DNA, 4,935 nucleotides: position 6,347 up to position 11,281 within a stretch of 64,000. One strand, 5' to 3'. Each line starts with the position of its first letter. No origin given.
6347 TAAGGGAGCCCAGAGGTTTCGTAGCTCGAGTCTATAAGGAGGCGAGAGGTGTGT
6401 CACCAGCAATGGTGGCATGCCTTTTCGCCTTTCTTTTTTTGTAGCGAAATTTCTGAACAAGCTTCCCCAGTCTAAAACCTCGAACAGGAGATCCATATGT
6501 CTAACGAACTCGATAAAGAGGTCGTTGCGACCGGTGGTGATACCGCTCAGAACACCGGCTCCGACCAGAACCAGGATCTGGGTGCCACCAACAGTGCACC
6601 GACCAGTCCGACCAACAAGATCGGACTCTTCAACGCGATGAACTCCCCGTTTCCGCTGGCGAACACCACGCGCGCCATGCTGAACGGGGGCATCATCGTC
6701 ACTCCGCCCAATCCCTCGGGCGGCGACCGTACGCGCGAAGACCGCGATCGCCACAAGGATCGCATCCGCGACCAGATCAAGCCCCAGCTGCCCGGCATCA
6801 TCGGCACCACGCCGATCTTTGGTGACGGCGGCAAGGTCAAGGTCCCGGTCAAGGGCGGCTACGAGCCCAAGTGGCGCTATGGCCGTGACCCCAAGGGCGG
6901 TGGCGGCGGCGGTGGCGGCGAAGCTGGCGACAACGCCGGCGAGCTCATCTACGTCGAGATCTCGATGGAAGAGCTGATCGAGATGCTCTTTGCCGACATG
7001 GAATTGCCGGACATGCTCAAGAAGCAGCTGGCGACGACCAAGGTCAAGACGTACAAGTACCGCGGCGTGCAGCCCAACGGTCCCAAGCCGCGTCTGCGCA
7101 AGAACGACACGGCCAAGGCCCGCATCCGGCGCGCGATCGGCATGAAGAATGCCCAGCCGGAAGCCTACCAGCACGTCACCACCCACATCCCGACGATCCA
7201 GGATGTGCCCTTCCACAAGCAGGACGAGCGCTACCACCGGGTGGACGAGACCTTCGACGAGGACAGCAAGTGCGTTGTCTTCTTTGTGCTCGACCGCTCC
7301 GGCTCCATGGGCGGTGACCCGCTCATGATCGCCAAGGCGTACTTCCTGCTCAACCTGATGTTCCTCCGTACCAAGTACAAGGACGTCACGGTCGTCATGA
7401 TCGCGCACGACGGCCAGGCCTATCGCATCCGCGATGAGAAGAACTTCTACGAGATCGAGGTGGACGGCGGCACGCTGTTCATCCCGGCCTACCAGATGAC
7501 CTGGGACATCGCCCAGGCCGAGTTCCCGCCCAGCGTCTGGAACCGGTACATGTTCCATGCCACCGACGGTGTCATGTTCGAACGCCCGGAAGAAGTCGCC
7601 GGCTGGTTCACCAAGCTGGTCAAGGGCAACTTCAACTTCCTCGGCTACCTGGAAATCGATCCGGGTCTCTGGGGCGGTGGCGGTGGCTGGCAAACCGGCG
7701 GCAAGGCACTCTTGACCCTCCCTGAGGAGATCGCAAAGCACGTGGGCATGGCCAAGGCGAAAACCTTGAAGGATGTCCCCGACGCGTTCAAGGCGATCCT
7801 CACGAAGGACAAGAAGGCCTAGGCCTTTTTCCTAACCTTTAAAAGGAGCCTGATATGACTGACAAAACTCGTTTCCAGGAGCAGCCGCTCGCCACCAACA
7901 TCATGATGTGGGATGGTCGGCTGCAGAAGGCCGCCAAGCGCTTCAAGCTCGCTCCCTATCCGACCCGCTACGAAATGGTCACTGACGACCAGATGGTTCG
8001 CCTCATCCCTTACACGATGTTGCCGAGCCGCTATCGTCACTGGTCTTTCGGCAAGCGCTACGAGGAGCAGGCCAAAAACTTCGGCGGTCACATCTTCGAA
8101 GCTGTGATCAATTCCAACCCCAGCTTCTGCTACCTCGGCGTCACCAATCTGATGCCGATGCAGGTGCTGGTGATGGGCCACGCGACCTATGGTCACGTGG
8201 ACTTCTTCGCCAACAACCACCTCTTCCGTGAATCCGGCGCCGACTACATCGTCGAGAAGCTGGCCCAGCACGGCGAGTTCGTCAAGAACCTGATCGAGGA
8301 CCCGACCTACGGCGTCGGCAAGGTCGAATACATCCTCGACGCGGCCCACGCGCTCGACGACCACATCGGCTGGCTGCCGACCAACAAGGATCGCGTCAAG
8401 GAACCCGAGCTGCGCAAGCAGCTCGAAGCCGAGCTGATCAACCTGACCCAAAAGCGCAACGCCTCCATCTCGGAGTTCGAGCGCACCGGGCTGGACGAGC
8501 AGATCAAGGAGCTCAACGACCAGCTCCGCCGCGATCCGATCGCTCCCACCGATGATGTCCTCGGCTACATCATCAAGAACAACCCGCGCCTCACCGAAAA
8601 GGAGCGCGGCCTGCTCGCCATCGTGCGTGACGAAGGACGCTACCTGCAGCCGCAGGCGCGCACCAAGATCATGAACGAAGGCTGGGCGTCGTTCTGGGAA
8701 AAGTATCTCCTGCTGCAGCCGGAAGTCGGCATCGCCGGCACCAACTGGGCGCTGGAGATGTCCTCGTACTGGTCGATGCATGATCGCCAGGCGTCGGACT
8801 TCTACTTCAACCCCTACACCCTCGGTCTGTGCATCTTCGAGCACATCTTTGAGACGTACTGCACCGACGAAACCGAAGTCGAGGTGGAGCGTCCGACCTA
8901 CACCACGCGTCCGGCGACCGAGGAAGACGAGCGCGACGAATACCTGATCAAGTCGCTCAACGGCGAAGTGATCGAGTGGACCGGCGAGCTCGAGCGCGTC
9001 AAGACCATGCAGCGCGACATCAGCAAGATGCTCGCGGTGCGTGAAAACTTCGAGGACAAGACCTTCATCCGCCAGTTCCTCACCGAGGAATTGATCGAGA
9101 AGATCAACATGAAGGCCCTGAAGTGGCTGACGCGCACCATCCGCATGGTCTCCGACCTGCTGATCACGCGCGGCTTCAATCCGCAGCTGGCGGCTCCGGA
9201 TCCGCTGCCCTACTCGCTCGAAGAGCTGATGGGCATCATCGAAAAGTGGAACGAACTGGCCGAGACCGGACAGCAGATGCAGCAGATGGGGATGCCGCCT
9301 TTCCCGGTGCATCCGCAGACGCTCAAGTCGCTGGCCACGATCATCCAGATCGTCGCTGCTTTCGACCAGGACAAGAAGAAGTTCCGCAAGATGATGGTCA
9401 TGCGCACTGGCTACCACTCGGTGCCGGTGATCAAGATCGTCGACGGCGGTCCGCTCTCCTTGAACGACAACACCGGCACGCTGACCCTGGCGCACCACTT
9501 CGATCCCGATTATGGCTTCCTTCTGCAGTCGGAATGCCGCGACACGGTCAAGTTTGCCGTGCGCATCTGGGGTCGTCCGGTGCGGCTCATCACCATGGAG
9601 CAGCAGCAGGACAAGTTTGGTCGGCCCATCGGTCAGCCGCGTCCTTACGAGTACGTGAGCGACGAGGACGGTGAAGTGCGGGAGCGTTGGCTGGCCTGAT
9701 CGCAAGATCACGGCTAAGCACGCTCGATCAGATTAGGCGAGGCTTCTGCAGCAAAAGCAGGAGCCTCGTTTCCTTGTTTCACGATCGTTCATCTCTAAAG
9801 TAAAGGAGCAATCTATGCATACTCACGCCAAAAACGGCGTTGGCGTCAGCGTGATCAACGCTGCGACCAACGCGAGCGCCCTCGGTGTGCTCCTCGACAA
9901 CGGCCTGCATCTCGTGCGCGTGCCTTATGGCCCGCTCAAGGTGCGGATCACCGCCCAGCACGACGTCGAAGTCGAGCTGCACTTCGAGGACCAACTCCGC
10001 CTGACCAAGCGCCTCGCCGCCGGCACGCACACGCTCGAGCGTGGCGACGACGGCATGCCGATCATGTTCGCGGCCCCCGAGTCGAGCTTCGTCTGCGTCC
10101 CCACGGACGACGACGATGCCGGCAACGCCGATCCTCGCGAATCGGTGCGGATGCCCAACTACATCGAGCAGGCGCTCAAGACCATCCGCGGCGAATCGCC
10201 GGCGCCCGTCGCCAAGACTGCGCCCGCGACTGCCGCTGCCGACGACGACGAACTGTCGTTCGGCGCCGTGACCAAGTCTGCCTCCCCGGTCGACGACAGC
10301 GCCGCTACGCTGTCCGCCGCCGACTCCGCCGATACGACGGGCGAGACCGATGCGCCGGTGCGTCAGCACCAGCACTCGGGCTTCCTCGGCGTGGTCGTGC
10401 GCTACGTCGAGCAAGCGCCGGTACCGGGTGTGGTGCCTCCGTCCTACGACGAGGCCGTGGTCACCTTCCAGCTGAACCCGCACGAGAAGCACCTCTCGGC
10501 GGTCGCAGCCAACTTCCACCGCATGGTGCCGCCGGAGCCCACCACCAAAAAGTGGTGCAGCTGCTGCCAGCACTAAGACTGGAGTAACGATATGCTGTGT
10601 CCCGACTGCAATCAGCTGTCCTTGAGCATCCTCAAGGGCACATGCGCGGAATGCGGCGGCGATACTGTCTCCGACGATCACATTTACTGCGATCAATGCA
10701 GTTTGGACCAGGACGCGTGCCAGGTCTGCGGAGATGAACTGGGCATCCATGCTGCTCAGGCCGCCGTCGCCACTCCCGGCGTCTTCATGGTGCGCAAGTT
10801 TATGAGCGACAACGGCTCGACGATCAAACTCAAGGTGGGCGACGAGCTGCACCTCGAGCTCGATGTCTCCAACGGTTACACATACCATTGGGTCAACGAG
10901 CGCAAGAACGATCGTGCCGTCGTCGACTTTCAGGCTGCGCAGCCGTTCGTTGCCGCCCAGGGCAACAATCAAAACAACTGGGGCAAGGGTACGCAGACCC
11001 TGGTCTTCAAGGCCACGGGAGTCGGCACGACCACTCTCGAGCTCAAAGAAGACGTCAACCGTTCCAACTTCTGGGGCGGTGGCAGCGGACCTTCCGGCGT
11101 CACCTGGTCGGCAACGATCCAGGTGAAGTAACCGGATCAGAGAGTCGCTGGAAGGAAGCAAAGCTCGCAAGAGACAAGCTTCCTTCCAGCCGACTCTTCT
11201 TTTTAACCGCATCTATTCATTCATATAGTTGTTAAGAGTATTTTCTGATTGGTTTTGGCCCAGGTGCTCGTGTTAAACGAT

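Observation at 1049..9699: PrkA-YeaH-SpoVR cluster carries an extra, divergent PrkA paralog in tandem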

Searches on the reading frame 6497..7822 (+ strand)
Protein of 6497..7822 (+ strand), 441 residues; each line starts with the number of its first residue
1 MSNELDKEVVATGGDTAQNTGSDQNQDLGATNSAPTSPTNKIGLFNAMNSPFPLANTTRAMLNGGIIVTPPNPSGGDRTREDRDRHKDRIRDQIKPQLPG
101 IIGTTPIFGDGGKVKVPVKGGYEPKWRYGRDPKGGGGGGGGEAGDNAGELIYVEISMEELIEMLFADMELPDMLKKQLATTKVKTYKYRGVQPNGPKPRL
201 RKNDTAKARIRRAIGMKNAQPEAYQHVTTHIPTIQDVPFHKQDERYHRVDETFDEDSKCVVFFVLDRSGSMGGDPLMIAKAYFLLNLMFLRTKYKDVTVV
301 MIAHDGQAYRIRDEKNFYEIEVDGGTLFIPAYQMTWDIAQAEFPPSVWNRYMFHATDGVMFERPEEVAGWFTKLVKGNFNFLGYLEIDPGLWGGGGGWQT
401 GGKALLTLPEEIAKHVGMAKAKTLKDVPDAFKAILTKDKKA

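Call 7: search_protein_families(library=pfam, proteins=[window:6497-7822:+], max_evalue=0.01)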
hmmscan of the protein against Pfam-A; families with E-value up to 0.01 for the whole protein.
window:6497-7822:+ (441 aa): 1 family
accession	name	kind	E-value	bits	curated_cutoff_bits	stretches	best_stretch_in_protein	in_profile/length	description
PF04285.18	DUF444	-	5.8e-59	200.7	27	3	231-437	216-417/418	Protein of unknown function (DUF444)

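Call 8: search_protein_families(library=ncbifam, proteins=[window:6497-7822:+], max_evalue=0.01)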
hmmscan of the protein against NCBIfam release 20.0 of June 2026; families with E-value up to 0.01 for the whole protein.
window:6497-7822:+ (441 aa): 6 families
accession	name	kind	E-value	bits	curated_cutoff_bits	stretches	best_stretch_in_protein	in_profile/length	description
TIGR02877.1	spore_yhbH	equivalog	2.3e-52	178.4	467.95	2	129-390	87-333/371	sporulation protein YhbH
NF003707.0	PRK05325.1-2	equivalog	3.2e-36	125.3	396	2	233-439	220-423/428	hypothetical protein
NF003711.0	PRK05325.2-3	equivalog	1.1e-34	120.3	388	1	79-361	5-295/369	hypothetical protein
NF003708.0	PRK05325.1-3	equivalog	1.1e-30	107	466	2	225-362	213-350/423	hypothetical protein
NF003713.0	PRK05325.2-5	equivalog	3.5e-22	79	467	1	233-390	238-393/441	hypothetical protein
NF003712.0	PRK05325.2-4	equivalog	7.5e-18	64.4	421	1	136-359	149-366/446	hypothetical protein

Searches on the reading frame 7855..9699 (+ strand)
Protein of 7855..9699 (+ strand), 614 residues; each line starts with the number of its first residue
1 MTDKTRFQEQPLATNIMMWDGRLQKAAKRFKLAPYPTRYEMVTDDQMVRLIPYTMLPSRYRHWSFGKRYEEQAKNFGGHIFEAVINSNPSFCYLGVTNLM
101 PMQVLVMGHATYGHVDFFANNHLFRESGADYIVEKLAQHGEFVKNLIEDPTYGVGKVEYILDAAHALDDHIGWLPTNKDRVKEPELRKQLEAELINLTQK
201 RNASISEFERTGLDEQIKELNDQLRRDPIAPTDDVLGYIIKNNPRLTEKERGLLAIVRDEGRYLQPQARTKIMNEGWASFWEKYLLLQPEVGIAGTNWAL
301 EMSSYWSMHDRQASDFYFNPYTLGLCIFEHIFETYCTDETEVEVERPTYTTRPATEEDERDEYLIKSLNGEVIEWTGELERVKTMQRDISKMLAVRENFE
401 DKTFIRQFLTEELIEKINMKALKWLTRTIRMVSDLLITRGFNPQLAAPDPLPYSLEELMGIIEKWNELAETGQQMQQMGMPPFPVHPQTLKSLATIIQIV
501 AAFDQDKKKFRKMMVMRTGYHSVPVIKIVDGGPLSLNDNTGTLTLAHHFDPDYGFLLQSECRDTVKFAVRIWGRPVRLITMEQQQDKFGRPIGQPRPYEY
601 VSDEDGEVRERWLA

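Call 7: search_protein_families(library=pfam, proteins=[window:7855-9699:+], max_evalue=0.01)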
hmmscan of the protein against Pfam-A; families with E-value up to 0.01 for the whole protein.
window:7855-9699:+ (614 aa): 1 family
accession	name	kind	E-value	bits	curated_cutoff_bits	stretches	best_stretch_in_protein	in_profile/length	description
PF04293.20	SpoVR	-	8e-83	278.9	27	1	15-423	6-374/407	SpoVR like protein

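Call 8: search_protein_families(library=ncbifam, proteins=[window:7855-9699:+], max_evalue=0.01)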
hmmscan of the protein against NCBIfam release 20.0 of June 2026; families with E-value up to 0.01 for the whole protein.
window:7855-9699:+ (614 aa): 1 family
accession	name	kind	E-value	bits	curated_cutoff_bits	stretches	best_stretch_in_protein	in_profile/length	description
NF008737.0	PRK11767.1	equivalog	7.8e-59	199.5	679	1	20-341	28-353/505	SpoVR family protein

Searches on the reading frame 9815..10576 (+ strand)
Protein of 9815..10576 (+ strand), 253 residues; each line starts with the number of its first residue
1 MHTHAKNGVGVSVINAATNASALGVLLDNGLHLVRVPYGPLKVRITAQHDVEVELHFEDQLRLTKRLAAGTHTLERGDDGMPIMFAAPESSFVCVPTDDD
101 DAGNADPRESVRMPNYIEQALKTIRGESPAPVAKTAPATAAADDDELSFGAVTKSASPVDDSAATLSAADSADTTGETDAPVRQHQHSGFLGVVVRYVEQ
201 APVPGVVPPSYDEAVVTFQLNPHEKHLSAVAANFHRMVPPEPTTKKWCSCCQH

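Call 82: search_protein_families(library=pfam, proteins=[window:9815-10576:+], max_evalue=0.1)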
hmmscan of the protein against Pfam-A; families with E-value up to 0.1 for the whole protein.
window:9815-10576:+ (253 aa): 0 families

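Call 110: search_protein_families(library=ncbifam, proteins=[window:9815-10576:+], max_evalue=0.1)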
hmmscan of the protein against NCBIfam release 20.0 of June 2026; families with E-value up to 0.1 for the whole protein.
window:9815-10576:+ (253 aa): 0 families

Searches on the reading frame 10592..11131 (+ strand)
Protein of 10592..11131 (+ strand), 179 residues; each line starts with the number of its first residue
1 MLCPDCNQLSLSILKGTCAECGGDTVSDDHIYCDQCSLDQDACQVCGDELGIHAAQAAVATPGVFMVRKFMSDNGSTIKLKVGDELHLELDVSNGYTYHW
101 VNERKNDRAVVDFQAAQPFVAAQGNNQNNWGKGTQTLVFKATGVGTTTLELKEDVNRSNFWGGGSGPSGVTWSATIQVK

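Call 82: search_protein_families(library=pfam, proteins=[window:10592-11131:+], max_evalue=0.1)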
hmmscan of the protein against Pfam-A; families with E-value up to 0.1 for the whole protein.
window:10592-11131:+ (179 aa): 4 families
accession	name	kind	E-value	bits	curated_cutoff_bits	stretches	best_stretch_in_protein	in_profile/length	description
PF09394.16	Inhibitor_I42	-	6.8e-05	23.5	27.2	1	80-152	2-72/91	Chagasin family peptidase inhibitor I42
PF10235.14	Cript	-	0.00019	22.4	25.5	1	16-50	46-80/90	Microtubule-associated protein CRIPT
PF24042.1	DUF7351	-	0.024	14.8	31.2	1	10-78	61-129/177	Domain of unknown function (DUF7351)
PF12773.13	DZR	-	0.061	13.9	27.3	0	2-36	14-44/45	Double zinc ribbon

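Call 110: search_protein_families(library=ncbifam, proteins=[window:10592-11131:+], max_evalue=0.1)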
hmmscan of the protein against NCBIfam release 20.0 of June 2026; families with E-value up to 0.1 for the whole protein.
window:10592-11131:+ (179 aa): 0 families
